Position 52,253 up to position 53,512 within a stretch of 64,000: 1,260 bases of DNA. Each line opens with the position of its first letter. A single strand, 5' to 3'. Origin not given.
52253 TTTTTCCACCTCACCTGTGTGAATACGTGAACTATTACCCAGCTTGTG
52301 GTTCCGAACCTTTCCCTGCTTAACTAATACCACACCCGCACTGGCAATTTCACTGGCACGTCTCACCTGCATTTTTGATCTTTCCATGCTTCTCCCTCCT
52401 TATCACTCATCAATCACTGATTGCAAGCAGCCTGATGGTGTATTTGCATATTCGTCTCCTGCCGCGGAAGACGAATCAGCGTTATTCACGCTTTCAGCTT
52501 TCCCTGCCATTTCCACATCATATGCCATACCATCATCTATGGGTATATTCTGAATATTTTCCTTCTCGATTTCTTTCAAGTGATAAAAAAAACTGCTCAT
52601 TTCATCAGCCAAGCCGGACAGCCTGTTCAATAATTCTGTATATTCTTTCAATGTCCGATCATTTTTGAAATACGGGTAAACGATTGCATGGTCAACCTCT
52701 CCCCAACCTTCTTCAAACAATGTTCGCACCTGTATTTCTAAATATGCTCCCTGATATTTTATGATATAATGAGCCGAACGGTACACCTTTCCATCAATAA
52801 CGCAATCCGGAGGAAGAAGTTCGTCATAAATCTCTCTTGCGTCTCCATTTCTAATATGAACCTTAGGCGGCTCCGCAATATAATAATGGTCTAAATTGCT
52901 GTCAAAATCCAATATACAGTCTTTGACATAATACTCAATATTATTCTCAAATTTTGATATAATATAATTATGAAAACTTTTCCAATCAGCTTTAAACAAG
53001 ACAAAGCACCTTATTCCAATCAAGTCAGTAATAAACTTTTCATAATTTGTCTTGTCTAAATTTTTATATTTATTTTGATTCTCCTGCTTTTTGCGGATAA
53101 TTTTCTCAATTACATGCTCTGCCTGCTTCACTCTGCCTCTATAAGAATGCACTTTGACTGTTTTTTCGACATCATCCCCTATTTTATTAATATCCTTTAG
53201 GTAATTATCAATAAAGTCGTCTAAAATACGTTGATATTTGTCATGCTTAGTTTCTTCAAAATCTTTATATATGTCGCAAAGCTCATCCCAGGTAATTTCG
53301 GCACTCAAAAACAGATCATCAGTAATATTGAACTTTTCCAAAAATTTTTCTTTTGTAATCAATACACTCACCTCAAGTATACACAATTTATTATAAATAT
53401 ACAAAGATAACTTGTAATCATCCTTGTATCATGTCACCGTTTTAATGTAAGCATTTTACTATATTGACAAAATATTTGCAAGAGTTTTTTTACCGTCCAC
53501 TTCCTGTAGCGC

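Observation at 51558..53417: Three-gene RelA/SpoT-synthetase (toxSAS-like) cassette on an AT-rich insert: candidate new tripartite toxin-antitoxin / anti-phage module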

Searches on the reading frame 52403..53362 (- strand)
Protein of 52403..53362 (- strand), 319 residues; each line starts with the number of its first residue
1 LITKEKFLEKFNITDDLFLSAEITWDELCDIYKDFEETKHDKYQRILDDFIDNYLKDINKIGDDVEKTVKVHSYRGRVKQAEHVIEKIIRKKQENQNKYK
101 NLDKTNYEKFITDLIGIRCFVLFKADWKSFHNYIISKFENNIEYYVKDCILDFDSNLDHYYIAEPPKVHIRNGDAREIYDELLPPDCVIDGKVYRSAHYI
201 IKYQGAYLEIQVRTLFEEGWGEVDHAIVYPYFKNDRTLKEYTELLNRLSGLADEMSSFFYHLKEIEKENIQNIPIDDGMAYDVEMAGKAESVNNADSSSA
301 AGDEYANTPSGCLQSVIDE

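Call 4: search_protein_families(library=pfam, proteins=[window:52403-53362:-], max_evalue=1)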
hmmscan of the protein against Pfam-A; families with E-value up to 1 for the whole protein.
window:52403-53362:- (319 aa): 6 families
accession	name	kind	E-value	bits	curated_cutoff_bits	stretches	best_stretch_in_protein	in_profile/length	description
PF04607.23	RelA_SpoT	-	2.4e-13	50.8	27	1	76-231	1-110/113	Region found in RelA / SpoT proteins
PF14817.11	HAUS5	-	0.0051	16.1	25.6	1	211-292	303-377/643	HAUS augmin-like complex subunit 5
PF25601.1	AAA_lid_14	-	0.084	13.1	27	1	45-104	13-72/87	AAA+ ATPase lid domain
PF20663.3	COG4_N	-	0.23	12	27.3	1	53-109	23-80/107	Conserved oligomeric Golgi complex subunit 4, N-terminal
PF17572.7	DUF5478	-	0.31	11.6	27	1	115-156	36-76/86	Family of unknown function (DUF5478)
PF23055.1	DUF7041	-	0.63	10.9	28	0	131-160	32-61/85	Domain of unknown function (DUF7041)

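Call 5: search_protein_families(library=padloc, proteins=[window:52403-53362:-], max_evalue=1)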
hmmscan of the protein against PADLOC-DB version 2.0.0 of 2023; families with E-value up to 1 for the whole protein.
window:52403-53362:- (319 aa): 1 family
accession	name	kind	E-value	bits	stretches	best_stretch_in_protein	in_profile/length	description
PDLC04999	PDC-S33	-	0.012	13.1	1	194-221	140-175/349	-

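Call 6: search_protein_families(library=ncbifam, proteins=[window:52403-53362:-], max_evalue=1)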
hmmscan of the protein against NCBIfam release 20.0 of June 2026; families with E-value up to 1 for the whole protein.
window:52403-53362:- (319 aa): 1 family
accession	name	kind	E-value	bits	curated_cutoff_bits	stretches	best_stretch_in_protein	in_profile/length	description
NF053588.1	GTPPhKinYjbM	equivalog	7.4e-05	22.6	320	1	194-257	114-187/201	GTP diphosphokinase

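Call 7: search_protein_families(library=phrogs, proteins=[window:52403-53362:-], max_evalue=1)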
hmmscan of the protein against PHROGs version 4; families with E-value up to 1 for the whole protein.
window:52403-53362:- (319 aa): 8 families
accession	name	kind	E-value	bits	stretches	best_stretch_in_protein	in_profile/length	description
phrog_2211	-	unknown function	1.1e-29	105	1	59-269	50-244/395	-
phrog_9640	-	unknown function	1.5e-08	35.3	2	66-139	35-101/365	-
phrog_9510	-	unknown function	0.041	15.1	0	31-92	4-65/129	-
phrog_3229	-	unknown function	0.074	13.4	1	32-114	56-141/273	-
phrog_5574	-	unknown function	0.1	14.2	0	47-93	17-61/94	-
phrog_31591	-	DNA, RNA and nucleotide metabolism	0.11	13.5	1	57-147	25-116/136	HTH DNA binding protein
phrog_32732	-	unknown function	0.12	13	1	177-267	43-132/159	-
phrog_26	-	connector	0.31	11.4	1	44-100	219-275/321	tail completion or Neck1 protein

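Call 8: search_solved_structures(query=window:52403-53362:-, max_evalue=1, show_alignments=3)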
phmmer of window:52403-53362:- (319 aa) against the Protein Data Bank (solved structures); distinct sequences matched with E-value up to 1: 12.
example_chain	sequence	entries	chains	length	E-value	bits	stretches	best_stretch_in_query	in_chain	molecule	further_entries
3l9d_A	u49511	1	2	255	0.041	16.6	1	194-265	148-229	Putative GTP pyrophosphokinase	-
2be3_A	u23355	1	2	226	0.06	16.1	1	194-254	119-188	GTP pyrophosphokinase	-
7yil_A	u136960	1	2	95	0.086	15.6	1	34-74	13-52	GINS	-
9pv2_A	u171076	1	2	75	0.19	14.4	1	30-80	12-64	Cell cycle protein GpsB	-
8e2c_A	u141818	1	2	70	0.22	14.2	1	30-80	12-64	Cell cycle protein GpsB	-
8e2b_A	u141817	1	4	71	0.23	14.2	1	30-80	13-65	Cell cycle protein GpsB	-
5f2v_V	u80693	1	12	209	0.33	13.6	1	205-256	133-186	GTP pyrophosphokinase YjbM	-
5dec_A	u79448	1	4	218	0.33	13.6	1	205-256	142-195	GTP pyrophosphokinase YjbM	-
5ded_D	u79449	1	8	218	0.34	13.6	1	205-256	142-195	GTP pyrophosphokinase YjbM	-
4d0g_C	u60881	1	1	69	0.5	13.1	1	14-58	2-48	RAB11 FAMILY-INTERACTING PROTEIN 1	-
6ggk_A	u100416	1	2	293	0.9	12.2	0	141-184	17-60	Cyclooctat-9-en-7-ol synthase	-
7ao2_A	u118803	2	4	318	0.92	12.2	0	141-184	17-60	Cyclooctat-9-en-7-ol synthase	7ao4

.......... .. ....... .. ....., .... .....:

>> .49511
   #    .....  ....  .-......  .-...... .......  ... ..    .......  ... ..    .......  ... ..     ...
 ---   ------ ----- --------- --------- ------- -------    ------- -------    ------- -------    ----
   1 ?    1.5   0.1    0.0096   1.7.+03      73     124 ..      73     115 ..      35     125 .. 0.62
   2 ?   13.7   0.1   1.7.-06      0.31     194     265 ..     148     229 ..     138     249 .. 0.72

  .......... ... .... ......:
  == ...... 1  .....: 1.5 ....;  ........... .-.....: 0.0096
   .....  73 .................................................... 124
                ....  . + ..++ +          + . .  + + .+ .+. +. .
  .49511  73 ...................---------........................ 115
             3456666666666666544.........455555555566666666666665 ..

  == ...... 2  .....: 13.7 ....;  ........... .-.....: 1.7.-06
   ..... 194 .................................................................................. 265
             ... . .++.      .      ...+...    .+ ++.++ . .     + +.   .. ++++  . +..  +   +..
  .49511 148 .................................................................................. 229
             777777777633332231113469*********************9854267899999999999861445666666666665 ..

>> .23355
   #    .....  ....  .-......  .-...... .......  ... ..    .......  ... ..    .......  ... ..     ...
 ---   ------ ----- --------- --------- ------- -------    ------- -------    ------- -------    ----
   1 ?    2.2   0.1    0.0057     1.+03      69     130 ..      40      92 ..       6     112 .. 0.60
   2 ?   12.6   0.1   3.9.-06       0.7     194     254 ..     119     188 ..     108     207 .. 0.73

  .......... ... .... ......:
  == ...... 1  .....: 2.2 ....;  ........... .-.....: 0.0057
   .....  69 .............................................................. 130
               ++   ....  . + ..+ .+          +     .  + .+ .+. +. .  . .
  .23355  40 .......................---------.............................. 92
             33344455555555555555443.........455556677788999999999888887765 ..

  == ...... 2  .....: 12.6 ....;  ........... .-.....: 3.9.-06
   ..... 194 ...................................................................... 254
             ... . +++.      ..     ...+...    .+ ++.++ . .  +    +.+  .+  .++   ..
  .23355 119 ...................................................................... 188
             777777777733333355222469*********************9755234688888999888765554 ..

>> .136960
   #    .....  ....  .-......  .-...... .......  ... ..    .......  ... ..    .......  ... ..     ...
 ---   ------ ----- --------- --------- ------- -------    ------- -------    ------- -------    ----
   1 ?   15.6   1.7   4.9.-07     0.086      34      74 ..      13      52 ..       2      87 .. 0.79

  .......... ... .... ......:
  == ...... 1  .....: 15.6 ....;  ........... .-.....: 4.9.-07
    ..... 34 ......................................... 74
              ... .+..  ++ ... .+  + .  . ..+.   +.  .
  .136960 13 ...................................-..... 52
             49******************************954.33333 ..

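Call 9: find_homologous_proteins(query=window:52403-53362:-, max_evalue=0.001)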
Query window:52403-53362:- (319 aa): 2049 proteins with E <= 0.001 among 3440 candidates; the best 120 are listed.
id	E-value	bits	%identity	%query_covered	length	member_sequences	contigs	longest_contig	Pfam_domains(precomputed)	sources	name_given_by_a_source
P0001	1.0e-212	723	100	100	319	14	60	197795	PF04607.24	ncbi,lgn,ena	-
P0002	1.6e-186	637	87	100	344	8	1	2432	PF04607.24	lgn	-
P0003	3.7e-143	495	70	100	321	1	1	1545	PF04607.24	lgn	-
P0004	1.1e-142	493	69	100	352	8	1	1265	PF04607.24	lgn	-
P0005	1.5e-141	490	68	100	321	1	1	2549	PF04607.24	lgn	-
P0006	1.5e-138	480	68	100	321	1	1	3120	PF04607.24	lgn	-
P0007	7.1e-138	478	67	100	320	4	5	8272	PF04607.24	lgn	-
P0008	2.0e-137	476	67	100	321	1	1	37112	PF04607.24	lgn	-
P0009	2.6e-137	476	67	100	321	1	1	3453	PF04607.24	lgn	-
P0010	1.1e-136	474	65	100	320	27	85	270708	PF04607.24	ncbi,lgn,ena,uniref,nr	ncbi:GTP pyrophosphokinase [Schaedlerella arabinosiphila]|uniref:GTP pyrophosphokinase n=1 Tax=Schae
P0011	1.3e-136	473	67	100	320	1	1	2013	PF04607.24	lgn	-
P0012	1.7e-136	473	67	100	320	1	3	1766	PF04607.24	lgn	-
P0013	3.4e-135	469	67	100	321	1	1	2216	PF04607.24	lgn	-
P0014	1.8e-134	466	65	100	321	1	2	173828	PF04607.24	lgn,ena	-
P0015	2.0e-134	466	66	100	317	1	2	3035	PF04607.24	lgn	-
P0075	1.4e-120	421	60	100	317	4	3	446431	PF04607.24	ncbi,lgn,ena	-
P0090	7.7e-117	408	59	100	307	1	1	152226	PF04607.24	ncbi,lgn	-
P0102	1.4e-111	391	56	100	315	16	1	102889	PF04607.24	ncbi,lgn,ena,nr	ncbi:MAG: GTP pyrophosphokinase [Lachnospiraceae bacterium]|nr:GTP pyrophosphokinase [Lachnospiracea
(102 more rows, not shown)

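Call 10: find_encoding_contigs(protein=P0001, flank=6000, max_places=6)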
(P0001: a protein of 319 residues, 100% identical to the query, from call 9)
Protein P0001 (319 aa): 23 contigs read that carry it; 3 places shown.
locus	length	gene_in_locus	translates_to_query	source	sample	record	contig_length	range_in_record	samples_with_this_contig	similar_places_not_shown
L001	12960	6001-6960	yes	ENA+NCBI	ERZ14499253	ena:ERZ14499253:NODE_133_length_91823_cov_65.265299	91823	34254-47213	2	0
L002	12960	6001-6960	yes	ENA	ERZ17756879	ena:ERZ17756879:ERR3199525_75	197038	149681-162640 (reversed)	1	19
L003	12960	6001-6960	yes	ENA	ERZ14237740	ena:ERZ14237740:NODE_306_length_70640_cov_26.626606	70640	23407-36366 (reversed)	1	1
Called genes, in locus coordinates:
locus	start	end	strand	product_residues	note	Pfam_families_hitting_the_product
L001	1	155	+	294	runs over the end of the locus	PF01370:Epimerase, PF04321:RmlD_sub_bind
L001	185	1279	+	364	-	PF05050:Methyltransf_21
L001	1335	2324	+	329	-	PF04055:Radical_SAM, PF13186:SPASM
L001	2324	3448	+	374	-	PF00248:Aldo_ket_red, PF13183:Fer4_8 (faint), PF13187:Fer4_9 (weak), PF13534:Fer4_17 (weak)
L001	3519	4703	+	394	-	PF13489:Methyltransf_23, PF08241:Methyltransf_11, PF08242:Methyltransf_12, PF13649:Methyltransf_25, PF13847:Methyltransf_31, PF08484:Methyltransf_14 (weak), PF22674:C2185-like_N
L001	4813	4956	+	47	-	-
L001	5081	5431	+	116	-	PF00132:Hexapep (faint)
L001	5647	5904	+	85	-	-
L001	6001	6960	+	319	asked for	PF04607:RelA_SpoT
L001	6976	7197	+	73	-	-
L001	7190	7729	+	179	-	-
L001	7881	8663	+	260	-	PF00483:NTP_transferase (weak), PF12804:NTP_transf_3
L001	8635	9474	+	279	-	PF00483:NTP_transferase, PF12804:NTP_transf_3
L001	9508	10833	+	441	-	PF01041:DegT_DnrJ_EryC1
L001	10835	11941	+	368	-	PF01370:Epimerase, PF02719:Polysacc_synt_2, PF04321:RmlD_sub_bind, PF01073:3Beta_HSD, PF07993:NAD_binding_4 (weak), PF16363:GDP_Man_Dehyd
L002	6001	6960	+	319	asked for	PF04607:RelA_SpoT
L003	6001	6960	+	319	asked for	PF04607:RelA_SpoT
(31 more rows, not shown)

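Call 11: find_encoding_contigs(protein=P0010, flank=6000, max_places=6)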
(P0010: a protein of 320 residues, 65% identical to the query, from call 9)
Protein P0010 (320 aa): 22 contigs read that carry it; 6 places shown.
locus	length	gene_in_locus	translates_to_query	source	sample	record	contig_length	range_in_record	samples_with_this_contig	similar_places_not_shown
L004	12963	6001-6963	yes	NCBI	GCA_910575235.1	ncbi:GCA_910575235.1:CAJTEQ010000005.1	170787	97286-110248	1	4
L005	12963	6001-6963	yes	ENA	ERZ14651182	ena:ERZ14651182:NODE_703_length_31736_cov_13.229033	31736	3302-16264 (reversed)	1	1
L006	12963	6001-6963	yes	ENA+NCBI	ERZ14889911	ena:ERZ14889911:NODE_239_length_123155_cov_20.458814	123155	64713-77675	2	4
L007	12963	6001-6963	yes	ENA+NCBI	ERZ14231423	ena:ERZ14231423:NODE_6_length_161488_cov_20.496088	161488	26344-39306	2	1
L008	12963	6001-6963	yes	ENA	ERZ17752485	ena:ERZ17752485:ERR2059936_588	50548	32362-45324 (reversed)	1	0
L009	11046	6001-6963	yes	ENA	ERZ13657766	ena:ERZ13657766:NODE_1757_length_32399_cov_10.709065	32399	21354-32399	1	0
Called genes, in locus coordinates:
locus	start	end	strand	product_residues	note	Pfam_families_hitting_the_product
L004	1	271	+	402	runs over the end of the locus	PF22674:C2185-like_N (faint)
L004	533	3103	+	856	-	PF13489:Methyltransf_23, PF22674:C2185-like_N, PF01467:CTP_transf_like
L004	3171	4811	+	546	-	PF01261:AP_endonuc_2 (faint)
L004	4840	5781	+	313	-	PF01261:AP_endonuc_2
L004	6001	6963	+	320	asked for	PF04607:RelA_SpoT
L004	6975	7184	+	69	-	-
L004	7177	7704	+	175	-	-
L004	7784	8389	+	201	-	PF07238:PilZ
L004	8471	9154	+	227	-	PF07238:PilZ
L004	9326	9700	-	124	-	PF01312:Bac_export_2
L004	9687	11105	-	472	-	-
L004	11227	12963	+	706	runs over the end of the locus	PF01627:Hpt, PF07194:P2, PF02895:H-kinase_dim, PF02518:HATPase_c, PF01584:CheW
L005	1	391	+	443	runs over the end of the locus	PF00535:Glycos_transf_2, PF10111:Glyco_tranf_2_2, PF13641:Glyco_tranf_2_3, PF22674:C2185-like_N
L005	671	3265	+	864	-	PF13489:Methyltransf_23 (weak), PF22674:C2185-like_N (weak), PF01467:CTP_transf_like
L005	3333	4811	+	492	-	-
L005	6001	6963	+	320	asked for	PF04607:RelA_SpoT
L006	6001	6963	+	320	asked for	PF04607:RelA_SpoT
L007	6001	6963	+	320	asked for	PF04607:RelA_SpoT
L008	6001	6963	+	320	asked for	PF04607:RelA_SpoT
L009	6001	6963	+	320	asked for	PF04607:RelA_SpoT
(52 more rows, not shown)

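Call 15: find_encoding_contigs(protein=P0075, flank=8000, max_places=3)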
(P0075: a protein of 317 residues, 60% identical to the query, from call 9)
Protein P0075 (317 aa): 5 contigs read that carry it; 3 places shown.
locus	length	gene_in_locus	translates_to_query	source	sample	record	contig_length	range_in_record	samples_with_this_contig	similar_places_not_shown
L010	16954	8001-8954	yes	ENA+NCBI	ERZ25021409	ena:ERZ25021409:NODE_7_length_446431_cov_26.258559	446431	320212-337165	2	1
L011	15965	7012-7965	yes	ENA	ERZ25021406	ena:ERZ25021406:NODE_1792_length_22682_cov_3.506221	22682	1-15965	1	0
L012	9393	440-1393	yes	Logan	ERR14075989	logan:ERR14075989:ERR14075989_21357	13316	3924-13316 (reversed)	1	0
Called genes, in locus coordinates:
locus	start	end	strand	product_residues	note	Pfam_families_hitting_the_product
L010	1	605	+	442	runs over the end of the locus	PF01061:ABC2_membrane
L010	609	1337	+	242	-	PF00005:ABC_tran, PF13304:AAA_21 (faint)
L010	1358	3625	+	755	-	PF04991:LicD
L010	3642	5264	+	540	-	PF22674:C2185-like_N (weak), PF04991:LicD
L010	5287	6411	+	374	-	PF01757:Acyl_transf_3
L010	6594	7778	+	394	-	PF01210:NAD_Gly3P_dh_N (weak), PF03721:UDPG_MGDP_dh_N, PF00984:UDPG_MGDP_dh, PF03720:UDPG_MGDP_dh_C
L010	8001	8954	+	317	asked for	PF04607:RelA_SpoT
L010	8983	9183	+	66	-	-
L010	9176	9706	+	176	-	-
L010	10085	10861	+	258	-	-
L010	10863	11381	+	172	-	-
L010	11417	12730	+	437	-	PF01048:PNP_UDP_1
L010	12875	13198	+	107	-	PF12844:HTH_19, PF13560:HTH_31, PF01381:HTH_3, PF13443:HTH_26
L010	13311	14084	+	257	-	PF00483:NTP_transferase, PF12804:NTP_transf_3 (weak)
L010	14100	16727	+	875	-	PF01569:PAP2, PF03009:GDPD, PF13653:GDPD_2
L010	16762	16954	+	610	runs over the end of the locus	PF02776:TPP_enzyme_N, PF00205:TPP_enzyme_M, PF02775:TPP_enzyme_C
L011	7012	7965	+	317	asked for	PF04607:RelA_SpoT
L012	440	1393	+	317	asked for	PF04607:RelA_SpoT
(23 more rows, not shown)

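Call 16: find_encoding_contigs(protein=P0102, flank=8000, max_places=3)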
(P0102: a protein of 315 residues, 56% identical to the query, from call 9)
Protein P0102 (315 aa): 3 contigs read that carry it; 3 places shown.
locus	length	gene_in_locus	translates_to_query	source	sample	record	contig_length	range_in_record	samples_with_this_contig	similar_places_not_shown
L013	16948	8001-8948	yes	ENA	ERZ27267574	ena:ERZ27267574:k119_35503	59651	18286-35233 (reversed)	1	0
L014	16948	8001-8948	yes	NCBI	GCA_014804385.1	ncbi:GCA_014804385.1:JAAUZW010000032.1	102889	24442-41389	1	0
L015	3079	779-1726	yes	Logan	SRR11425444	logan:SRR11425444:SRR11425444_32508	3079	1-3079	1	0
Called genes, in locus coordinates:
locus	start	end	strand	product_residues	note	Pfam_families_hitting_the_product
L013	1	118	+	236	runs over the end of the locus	PF01643:Acyl-ACP_TE, PF20791:Acyl-ACP_TE_C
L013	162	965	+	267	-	PF13509:S1_2, PF21543:CvfB_2nd, PF00575:S1, PF17783:WHD_CvfB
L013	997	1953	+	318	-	PF02517:Rce1-like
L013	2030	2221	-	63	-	PF14070:YjfB_motility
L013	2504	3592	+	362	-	PF17853:GGDEF_2, PF13556:HTH_30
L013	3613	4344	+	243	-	PF20720:nSTAND3 (faint), PF00005:ABC_tran, PF00931:NB-ARC (faint), PF02463:SMC_N, PF13191:AAA_16 (weak), PF13401:AAA_22 (faint), PF13304:AAA_21 (weak)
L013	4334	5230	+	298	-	PF18075:FtsX_ECD, PF02687:FtsX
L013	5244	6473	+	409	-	PF24568:CC_PcsB, PF01551:Peptidase_M23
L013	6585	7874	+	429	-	PF22694:CtpB_N-like, PF00595:PDZ (weak), PF13180:PDZ_2, PF17820:PDZ_6, PF03572:Peptidase_S41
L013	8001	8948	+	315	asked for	PF04607:RelA_SpoT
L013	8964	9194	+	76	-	-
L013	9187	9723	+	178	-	-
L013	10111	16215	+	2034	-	-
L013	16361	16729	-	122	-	PF05685:Uma2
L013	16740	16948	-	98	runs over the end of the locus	-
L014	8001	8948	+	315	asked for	PF04607:RelA_SpoT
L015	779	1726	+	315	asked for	PF04607:RelA_SpoT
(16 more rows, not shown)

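Call 17: find_encoding_contigs(protein=P0090, flank=8000, max_places=3)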
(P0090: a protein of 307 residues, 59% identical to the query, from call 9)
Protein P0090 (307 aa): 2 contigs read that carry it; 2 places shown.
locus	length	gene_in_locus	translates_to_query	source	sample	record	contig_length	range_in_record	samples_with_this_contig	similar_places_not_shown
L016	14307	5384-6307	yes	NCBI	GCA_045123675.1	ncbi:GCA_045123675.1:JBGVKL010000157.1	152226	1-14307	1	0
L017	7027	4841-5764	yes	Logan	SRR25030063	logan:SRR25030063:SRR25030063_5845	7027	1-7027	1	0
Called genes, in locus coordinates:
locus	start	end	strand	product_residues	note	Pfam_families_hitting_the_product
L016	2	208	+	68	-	?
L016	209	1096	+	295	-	PF01370:Epimerase, PF04321:RmlD_sub_bind, PF01073:3Beta_HSD (weak), PF02719:Polysacc_synt_2 (weak), PF16363:GDP_Man_Dehyd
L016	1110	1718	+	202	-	PF00908:dTDP_sugar_isom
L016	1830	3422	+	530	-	PF03062:MBOAT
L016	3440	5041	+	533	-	PF16822:ALGX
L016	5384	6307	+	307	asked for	PF04607:RelA_SpoT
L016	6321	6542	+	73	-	-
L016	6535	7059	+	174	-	-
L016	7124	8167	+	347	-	PF01073:3Beta_HSD, PF01370:Epimerase, PF02719:Polysacc_synt_2, PF05368:NmrA, PF07993:NAD_binding_4, PF13460:NAD_binding_10, PF16363:GDP_Man_Dehyd, PF08485:Polysacc_syn_2C, +1 more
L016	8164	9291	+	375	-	PF01370:Epimerase, PF02719:Polysacc_synt_2 (faint), PF04321:RmlD_sub_bind (faint), PF07993:NAD_binding_4 (faint), PF14667:Polysacc_synt_C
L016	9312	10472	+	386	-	PF02350:Epimerase_2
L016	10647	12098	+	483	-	PF03721:UDPG_MGDP_dh_N, PF00984:UDPG_MGDP_dh, PF03720:UDPG_MGDP_dh_C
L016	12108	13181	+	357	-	PF04321:RmlD_sub_bind, PF01073:3Beta_HSD, PF01370:Epimerase, PF02719:Polysacc_synt_2, PF07993:NAD_binding_4 (weak), PF16363:GDP_Man_Dehyd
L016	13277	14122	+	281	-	-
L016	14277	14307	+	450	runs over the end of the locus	PF02878:PGM_PMM_I, PF02879:PGM_PMM_II, PF02880:PGM_PMM_III, PF00408:PGM_PMM_IV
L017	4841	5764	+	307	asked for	PF04607:RelA_SpoT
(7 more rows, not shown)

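Call 21: search_solved_structures(query=A1, max_evalue=10, show_alignments=2)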
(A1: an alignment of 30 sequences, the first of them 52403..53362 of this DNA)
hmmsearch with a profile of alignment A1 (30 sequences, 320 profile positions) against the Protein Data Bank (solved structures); distinct sequences matched with E-value up to 10: 6.
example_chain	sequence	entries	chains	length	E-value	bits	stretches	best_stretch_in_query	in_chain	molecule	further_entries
2be3_A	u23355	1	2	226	1.5e-05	27.6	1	193-263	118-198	GTP pyrophosphokinase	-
3l9d_A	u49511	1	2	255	7.3e-05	25.3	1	193-264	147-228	Putative GTP pyrophosphokinase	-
5f2v_V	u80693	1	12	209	0.0024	20.4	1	184-262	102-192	GTP pyrophosphokinase YjbM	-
5ded_D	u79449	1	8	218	0.0029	20.1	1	184-262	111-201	GTP pyrophosphokinase YjbM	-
5dec_A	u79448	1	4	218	0.0033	19.9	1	184-262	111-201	GTP pyrophosphokinase YjbM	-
2wb7_A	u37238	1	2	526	0.091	15.2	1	48-165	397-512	PT26-6P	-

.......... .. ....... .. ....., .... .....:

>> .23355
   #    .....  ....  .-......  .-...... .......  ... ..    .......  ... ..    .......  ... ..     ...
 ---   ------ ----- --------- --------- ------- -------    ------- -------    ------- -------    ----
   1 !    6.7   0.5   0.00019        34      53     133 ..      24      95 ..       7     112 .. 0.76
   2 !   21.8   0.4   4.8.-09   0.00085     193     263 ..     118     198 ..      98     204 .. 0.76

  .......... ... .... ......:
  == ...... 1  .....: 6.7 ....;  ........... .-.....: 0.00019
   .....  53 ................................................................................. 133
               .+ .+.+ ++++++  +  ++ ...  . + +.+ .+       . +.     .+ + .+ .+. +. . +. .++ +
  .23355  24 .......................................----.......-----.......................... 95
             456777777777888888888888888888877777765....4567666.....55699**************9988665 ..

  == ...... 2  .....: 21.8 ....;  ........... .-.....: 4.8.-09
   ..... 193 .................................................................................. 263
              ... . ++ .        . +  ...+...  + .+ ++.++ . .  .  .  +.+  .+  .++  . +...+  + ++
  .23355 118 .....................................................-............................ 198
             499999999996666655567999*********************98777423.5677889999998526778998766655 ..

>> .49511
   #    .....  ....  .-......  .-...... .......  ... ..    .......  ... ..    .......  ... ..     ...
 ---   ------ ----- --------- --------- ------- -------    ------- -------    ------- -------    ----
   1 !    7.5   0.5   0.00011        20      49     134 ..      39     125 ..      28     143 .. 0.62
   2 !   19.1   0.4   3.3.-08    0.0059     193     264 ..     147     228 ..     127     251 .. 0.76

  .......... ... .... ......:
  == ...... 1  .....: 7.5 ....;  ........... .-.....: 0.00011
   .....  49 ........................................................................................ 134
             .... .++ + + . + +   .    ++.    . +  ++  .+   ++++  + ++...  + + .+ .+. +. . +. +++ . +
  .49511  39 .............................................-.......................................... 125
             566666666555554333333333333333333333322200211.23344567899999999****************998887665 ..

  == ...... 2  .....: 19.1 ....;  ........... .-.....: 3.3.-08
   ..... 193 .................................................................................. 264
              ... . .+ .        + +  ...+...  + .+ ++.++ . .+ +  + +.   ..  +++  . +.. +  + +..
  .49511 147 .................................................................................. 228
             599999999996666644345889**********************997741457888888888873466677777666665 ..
